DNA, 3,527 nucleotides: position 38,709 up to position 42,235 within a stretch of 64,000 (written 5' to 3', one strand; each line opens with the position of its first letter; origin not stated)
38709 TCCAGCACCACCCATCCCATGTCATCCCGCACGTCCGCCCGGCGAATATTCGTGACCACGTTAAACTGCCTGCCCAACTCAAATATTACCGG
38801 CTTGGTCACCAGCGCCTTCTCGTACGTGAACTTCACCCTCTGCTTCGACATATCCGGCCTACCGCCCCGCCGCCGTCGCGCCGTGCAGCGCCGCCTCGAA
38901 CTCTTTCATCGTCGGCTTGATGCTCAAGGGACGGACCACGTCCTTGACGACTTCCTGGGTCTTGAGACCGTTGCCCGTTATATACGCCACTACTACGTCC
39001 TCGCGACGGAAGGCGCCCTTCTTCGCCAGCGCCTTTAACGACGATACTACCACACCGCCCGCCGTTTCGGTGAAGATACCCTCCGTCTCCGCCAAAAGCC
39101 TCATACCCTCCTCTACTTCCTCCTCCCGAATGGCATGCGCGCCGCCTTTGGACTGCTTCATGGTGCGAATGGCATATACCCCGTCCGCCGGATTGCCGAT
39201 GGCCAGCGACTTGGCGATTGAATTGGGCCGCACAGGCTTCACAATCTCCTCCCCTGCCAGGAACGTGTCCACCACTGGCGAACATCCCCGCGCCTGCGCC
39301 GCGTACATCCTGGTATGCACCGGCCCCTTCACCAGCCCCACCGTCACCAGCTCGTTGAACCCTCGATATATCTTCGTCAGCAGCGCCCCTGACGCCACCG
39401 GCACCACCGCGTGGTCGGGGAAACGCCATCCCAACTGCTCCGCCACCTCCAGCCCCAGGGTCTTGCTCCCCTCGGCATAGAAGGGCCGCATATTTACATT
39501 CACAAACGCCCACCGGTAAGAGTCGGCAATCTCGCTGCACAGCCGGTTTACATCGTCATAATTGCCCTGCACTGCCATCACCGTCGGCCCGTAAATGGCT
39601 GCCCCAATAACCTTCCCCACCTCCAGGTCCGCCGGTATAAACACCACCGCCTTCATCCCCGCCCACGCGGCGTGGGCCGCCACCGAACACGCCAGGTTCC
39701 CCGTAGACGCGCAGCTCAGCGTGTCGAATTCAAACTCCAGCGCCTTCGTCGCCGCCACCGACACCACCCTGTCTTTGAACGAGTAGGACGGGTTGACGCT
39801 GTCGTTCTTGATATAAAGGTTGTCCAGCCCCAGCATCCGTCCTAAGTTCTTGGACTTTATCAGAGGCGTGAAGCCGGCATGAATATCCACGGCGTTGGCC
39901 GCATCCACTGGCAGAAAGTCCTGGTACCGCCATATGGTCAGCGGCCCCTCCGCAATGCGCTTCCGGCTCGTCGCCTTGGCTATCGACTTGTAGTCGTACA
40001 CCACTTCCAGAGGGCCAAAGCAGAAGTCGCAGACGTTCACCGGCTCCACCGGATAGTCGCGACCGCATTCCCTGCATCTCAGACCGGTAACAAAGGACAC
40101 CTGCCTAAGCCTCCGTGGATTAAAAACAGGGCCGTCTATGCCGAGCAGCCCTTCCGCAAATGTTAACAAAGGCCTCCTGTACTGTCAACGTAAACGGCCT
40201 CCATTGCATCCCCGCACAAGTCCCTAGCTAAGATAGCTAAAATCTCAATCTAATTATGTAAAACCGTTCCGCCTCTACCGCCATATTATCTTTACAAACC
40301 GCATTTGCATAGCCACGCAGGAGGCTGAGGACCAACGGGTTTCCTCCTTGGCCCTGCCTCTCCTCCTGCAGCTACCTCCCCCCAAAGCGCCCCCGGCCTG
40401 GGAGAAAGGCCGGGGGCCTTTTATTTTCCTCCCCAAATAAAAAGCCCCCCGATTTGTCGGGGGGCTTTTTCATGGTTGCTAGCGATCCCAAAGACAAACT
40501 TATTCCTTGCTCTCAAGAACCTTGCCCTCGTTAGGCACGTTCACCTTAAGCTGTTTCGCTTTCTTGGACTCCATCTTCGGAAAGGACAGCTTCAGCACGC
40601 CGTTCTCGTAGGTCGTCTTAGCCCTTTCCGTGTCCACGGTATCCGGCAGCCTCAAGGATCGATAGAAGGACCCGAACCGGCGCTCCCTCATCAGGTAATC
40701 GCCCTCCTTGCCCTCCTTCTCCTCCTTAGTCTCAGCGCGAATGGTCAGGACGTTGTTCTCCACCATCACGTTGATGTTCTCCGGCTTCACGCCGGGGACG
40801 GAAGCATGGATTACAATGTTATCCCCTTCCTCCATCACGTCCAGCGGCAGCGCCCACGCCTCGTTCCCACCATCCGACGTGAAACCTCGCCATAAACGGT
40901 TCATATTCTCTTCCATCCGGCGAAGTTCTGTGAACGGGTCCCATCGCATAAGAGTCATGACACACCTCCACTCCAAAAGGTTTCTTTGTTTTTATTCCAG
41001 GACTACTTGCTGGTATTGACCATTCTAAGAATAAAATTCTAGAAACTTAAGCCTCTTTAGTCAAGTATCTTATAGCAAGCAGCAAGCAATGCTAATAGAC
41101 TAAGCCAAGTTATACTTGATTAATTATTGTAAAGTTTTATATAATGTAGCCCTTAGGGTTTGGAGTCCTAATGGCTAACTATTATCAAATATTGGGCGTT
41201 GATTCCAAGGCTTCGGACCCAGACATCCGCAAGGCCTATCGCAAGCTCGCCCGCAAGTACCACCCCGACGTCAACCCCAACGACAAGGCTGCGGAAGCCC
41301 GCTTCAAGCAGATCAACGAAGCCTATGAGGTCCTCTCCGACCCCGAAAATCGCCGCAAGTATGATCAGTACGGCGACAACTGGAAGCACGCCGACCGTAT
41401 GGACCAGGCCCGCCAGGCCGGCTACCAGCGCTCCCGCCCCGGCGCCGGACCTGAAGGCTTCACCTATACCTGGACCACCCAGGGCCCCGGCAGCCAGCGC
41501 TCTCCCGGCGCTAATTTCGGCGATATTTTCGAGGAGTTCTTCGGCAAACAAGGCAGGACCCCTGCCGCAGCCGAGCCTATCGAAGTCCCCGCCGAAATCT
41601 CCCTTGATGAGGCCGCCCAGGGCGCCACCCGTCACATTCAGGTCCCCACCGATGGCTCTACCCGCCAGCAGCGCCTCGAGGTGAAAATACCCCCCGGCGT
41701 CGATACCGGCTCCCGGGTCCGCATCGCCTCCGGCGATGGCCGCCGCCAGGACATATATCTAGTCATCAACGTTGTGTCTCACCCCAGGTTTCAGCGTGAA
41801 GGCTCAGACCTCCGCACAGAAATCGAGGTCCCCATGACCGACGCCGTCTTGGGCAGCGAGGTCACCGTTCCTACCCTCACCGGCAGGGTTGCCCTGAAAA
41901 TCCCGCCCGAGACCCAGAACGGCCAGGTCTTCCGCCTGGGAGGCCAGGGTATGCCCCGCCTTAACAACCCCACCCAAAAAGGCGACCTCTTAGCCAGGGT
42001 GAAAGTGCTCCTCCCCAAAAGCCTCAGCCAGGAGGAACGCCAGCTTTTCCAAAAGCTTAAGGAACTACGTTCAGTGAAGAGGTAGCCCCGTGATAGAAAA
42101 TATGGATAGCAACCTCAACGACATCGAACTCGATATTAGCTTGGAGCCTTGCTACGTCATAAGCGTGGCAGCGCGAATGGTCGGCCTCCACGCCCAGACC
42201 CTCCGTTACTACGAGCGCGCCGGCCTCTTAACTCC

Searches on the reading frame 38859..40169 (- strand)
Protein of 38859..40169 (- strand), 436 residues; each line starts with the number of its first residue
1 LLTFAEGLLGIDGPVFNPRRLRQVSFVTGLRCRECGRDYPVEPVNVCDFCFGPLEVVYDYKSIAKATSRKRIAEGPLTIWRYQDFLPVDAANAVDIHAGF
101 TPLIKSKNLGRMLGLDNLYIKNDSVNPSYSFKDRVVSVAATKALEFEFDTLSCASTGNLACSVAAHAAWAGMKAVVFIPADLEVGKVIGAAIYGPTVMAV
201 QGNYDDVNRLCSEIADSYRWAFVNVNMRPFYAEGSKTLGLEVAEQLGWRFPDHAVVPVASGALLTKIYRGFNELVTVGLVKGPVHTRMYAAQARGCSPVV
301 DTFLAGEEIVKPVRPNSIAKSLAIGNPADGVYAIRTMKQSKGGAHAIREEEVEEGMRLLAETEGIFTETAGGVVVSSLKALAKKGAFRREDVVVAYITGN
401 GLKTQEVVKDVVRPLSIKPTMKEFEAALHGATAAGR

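Call 27: search_protein_families(library=pfam, proteins=[window:38859-40169:-], max_evalue=0.00001)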
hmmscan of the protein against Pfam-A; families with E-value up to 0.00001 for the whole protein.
window:38859-40169:- (436 aa): 2 families
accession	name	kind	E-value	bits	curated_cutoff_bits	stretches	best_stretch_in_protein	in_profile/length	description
PF00291.31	PALP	-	2.7e-66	224.4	35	1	96-399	3-295/295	Pyridoxal-phosphate dependent enzyme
PF05810.19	NinF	-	4.6e-06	26.9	27.5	1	31-55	1-25/25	NinF protein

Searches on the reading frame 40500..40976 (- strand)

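Call 27: search_protein_families(library=pfam, proteins=[window:40500-40976:-], max_evalue=0.00001)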
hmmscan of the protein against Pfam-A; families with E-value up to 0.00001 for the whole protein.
window:40500-40976:- (158 aa): 2 families
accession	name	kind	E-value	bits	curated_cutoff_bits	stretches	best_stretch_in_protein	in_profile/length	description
PF00011.27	HSP20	-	3e-23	82.3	20.8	1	46-145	1-99/102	Hsp20/alpha crystallin family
PF17886.7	ArsA_HSP20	-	1.6e-06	28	22.5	1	52-132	2-63/63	HSP20-like domain found in ArsA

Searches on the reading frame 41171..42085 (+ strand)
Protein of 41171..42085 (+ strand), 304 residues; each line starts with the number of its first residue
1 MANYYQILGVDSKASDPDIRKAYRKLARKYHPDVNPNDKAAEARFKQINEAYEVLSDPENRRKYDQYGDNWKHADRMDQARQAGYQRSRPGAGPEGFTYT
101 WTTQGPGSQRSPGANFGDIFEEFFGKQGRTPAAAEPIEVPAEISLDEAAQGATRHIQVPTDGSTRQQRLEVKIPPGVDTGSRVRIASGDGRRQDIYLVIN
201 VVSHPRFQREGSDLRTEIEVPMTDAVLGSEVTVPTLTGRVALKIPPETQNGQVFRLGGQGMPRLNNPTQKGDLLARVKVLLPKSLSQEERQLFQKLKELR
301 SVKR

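Call 27: search_protein_families(library=pfam, proteins=[window:41171-42085:+], max_evalue=0.00001)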
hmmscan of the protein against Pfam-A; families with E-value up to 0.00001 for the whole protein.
window:41171-42085:+ (304 aa): 2 families
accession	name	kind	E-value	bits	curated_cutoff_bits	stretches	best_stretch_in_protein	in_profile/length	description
PF01556.23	DnaJ_C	-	2.5e-42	144.9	26.6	1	137-282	1-152/152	DnaJ C terminal domain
PF00226.36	DnaJ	-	2e-28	98.7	27.8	1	3-65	1-63/63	DnaJ domain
